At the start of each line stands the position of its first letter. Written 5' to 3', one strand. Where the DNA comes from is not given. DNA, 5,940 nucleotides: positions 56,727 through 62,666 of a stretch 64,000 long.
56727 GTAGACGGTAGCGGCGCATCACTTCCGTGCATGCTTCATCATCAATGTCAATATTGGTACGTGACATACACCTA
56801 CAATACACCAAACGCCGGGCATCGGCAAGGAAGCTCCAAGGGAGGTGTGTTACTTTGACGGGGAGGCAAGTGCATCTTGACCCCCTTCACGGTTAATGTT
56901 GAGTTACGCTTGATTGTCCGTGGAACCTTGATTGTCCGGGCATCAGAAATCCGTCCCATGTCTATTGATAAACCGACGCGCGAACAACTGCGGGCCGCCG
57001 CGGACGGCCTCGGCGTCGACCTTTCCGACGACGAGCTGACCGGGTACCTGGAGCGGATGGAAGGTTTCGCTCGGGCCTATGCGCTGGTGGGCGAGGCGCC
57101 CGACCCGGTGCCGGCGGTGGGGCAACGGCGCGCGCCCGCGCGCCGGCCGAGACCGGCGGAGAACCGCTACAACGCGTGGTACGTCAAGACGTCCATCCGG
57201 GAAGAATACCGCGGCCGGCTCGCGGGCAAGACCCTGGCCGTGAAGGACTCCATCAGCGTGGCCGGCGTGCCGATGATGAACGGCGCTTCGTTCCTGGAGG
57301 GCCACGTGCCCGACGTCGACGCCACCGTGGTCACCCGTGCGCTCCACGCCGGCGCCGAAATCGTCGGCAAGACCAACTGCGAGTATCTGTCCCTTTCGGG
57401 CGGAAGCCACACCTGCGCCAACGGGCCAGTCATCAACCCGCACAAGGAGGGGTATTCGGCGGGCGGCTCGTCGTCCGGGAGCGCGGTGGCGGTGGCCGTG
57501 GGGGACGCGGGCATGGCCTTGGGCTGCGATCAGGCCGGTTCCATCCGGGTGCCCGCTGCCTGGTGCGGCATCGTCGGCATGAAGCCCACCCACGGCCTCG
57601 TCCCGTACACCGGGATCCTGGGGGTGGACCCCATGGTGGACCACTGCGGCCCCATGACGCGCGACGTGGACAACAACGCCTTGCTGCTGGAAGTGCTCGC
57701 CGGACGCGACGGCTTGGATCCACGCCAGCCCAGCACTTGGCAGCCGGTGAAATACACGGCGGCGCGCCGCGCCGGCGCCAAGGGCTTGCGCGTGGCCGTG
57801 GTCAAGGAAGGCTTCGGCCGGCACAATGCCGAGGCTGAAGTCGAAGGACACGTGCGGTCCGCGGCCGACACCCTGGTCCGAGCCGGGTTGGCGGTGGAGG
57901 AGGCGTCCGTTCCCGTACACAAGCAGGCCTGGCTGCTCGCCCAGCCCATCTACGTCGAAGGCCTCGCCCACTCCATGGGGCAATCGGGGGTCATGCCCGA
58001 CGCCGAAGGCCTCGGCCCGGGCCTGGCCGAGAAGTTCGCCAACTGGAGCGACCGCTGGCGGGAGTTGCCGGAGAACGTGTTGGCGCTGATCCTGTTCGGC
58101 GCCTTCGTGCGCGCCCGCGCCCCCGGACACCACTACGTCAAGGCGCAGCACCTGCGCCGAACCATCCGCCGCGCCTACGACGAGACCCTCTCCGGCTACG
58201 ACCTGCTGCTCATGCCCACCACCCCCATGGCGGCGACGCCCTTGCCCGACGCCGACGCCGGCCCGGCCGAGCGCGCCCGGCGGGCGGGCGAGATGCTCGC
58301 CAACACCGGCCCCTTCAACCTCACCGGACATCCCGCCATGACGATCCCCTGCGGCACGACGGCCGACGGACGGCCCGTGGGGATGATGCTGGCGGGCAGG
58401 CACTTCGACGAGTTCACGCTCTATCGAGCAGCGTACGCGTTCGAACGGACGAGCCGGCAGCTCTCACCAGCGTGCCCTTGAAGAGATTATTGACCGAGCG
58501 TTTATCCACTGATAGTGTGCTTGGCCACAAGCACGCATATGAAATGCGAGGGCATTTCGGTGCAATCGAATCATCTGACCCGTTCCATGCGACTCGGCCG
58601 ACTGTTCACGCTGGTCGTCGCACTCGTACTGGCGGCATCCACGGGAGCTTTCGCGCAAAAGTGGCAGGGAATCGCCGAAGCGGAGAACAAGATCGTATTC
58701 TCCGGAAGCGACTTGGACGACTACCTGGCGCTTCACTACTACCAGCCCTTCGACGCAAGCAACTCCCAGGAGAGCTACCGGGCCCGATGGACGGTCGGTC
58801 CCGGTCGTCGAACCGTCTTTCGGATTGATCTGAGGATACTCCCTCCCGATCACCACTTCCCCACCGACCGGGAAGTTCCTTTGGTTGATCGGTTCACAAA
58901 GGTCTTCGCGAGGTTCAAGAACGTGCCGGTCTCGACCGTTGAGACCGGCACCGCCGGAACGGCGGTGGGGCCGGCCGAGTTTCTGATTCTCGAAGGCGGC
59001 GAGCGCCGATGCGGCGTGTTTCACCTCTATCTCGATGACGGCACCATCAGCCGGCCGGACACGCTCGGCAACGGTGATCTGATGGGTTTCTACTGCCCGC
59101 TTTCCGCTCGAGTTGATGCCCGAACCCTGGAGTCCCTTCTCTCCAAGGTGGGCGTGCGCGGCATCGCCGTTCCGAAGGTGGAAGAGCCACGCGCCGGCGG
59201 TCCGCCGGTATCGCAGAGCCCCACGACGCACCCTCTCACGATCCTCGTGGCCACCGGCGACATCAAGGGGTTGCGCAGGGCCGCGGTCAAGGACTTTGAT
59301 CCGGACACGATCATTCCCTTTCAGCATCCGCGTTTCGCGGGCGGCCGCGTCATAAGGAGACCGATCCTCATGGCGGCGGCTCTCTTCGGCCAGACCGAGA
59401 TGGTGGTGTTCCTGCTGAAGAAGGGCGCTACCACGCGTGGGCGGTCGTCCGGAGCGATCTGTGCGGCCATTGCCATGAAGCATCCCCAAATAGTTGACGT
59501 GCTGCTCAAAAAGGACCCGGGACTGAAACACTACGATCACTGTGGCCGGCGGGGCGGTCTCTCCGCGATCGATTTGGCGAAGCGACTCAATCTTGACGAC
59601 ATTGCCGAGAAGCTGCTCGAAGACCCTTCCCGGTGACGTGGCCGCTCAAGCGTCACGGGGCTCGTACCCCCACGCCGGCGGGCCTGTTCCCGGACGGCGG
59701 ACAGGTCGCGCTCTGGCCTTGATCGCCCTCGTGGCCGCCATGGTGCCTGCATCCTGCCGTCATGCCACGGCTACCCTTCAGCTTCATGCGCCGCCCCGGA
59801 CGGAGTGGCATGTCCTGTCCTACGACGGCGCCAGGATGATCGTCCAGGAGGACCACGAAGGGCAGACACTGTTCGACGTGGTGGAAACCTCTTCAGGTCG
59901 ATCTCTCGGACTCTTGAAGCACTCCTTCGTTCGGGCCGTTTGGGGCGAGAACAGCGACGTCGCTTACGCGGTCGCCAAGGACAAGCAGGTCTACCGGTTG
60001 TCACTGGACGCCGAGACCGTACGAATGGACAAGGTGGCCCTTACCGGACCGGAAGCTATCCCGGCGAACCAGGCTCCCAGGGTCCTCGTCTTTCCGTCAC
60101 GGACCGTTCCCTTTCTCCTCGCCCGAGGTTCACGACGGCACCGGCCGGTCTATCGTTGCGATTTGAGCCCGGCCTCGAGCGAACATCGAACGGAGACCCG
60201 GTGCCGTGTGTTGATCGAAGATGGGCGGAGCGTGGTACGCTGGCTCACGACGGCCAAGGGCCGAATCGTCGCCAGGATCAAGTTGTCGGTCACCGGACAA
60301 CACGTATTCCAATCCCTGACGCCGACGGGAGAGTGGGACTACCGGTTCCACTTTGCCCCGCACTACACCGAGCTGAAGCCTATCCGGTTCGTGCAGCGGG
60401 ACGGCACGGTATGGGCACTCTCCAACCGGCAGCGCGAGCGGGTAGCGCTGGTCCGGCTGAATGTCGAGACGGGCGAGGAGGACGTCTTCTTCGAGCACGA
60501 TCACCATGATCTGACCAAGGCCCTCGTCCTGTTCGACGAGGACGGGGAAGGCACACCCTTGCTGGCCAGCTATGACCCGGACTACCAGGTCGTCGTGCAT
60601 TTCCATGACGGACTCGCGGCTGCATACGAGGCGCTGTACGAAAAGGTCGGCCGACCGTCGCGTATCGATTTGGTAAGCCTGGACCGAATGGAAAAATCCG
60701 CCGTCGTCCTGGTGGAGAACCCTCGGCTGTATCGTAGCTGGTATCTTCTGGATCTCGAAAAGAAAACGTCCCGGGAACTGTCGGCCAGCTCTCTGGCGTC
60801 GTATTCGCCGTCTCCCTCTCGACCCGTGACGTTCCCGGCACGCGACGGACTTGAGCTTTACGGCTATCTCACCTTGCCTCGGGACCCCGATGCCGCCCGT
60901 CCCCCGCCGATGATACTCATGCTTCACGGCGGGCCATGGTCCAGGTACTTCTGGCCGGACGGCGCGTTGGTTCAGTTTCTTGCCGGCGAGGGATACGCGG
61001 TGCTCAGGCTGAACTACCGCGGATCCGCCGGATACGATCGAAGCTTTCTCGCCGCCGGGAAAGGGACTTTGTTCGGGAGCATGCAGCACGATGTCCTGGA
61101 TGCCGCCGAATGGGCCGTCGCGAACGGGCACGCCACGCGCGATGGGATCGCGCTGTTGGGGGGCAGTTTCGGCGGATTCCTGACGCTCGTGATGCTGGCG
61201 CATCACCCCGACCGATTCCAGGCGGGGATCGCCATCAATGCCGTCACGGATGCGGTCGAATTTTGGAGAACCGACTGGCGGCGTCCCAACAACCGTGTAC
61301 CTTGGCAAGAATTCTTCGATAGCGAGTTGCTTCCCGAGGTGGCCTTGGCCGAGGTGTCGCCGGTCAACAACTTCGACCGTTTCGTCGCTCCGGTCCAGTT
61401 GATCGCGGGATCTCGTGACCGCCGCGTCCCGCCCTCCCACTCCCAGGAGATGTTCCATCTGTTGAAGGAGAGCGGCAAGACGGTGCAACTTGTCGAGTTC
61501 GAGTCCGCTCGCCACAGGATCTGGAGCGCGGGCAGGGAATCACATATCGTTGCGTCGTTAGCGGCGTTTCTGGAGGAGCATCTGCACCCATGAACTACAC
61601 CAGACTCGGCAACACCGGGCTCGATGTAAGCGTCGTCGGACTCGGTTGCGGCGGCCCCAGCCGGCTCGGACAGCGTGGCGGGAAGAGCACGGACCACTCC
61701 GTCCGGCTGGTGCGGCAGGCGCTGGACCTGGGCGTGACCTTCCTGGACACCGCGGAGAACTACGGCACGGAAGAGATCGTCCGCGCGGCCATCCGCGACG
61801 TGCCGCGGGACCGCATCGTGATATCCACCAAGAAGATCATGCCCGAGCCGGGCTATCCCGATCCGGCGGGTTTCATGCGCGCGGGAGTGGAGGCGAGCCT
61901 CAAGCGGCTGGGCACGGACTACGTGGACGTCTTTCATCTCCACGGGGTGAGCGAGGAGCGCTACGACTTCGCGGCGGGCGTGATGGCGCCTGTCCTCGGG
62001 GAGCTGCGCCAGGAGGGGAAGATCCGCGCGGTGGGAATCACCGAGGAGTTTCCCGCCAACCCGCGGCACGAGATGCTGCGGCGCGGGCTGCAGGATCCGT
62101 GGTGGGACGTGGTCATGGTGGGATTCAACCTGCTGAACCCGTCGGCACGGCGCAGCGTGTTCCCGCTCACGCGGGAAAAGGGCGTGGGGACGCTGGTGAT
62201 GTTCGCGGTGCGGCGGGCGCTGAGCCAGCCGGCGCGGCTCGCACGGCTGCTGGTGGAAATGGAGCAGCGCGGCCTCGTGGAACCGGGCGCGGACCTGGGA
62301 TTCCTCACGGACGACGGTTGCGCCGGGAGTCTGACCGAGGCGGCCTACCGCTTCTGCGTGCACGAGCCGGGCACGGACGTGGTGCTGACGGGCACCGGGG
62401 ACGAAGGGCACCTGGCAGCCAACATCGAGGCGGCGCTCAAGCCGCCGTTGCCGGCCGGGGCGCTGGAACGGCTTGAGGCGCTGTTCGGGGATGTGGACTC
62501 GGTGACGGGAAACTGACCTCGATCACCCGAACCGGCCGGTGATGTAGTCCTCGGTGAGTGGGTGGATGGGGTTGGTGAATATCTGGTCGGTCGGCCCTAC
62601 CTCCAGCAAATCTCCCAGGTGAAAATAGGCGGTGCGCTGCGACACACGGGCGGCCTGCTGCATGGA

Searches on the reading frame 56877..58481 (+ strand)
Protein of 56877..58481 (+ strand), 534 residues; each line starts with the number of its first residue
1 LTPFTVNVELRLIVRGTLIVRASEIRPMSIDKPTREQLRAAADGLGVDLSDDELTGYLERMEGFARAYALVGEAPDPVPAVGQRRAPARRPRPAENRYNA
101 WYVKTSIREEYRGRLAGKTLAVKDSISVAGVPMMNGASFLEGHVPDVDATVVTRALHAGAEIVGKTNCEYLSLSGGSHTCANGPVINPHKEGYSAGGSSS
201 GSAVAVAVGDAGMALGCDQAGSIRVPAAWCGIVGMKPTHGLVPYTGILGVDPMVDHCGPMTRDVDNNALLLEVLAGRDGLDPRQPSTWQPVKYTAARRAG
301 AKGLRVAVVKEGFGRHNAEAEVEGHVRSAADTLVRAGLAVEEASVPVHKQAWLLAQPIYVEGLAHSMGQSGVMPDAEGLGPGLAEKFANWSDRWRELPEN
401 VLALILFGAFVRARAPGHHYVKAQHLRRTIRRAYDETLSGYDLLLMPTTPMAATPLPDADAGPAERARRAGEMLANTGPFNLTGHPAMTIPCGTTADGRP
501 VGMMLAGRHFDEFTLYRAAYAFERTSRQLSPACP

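Call 41: search_protein_families(library=pfam, proteins=[window:56877-58481:+])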
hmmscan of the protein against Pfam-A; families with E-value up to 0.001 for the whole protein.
window:56877-58481:+ (534 aa): 1 family
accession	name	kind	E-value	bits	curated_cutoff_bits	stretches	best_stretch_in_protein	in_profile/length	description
PF01425.27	Amidase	-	1.1e-90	305.3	27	1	100-515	32-444/445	Amidase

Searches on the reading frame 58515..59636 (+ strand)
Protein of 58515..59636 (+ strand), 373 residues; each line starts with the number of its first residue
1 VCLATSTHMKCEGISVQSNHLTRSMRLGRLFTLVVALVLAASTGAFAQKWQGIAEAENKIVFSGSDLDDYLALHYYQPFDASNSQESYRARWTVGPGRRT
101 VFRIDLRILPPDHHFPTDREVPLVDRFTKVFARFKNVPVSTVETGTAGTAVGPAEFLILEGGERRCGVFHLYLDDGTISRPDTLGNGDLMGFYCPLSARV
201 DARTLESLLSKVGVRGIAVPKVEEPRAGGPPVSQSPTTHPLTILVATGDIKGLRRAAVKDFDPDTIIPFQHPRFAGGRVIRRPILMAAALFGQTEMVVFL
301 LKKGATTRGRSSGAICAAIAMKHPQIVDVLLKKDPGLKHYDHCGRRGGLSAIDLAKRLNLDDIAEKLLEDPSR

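Call 41: search_protein_families(library=pfam, proteins=[window:58515-59636:+])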
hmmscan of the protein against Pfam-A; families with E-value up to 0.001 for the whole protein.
window:58515-59636:+ (373 aa): 2 families
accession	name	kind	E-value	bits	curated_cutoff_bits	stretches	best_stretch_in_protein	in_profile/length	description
PF12796.13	Ank_2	-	3.6e-05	24.7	27.3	1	285-369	1-81/90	Ankyrin repeats (3 copies)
PF00023.36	Ank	-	8.9e-05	23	21.1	0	285-305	6-26/33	Ankyrin repeat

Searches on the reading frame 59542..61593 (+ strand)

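Call 41: search_protein_families(library=pfam, proteins=[window:59542-61593:+])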
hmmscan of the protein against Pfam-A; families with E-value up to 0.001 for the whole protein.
window:59542-61593:+ (683 aa): 8 families
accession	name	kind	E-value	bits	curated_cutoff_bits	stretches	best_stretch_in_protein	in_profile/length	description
PF00326.27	Peptidase_S9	-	1.3e-37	129.8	22.6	1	477-681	7-210/213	Prolyl oligopeptidase family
PF00561.26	Abhydrolase_1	-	1e-13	52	25.8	1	456-589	1-123/245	alpha/beta hydrolase fold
PF12146.15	Hydrolase_4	-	5.7e-11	42.6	27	1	458-568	7-110/239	Serine aminopeptidase, S33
PF02129.25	Peptidase_S15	-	8e-09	36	23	1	435-577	1-140/262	X-Pro dipeptidyl-peptidase (S15 family)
PF20434.5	BD-FAE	-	5.7e-08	33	26.8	1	451-639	9-213/215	BD-FAE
PF00756.26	Esterase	-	5.3e-05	23.5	22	1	443-590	12-159/251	Putative esterase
PF12697.13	Abhydrolase_6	-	7.6e-05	23.9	26.3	1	458-627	1-177/217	Alpha/beta hydrolase family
PF07859.19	Abhydrolase_3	-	0.00024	21.4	25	0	516-660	50-208/210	alpha/beta hydrolase fold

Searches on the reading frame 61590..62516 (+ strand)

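Call 41: search_protein_families(library=pfam, proteins=[window:61590-62516:+])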
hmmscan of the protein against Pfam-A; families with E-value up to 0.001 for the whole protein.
window:61590-62516:+ (308 aa): 1 family
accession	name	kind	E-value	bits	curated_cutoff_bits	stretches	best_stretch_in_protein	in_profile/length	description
PF00248.27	Aldo_ket_red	-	2.6e-32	112.5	24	1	24-297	7-288/291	Aldo/keto reductase family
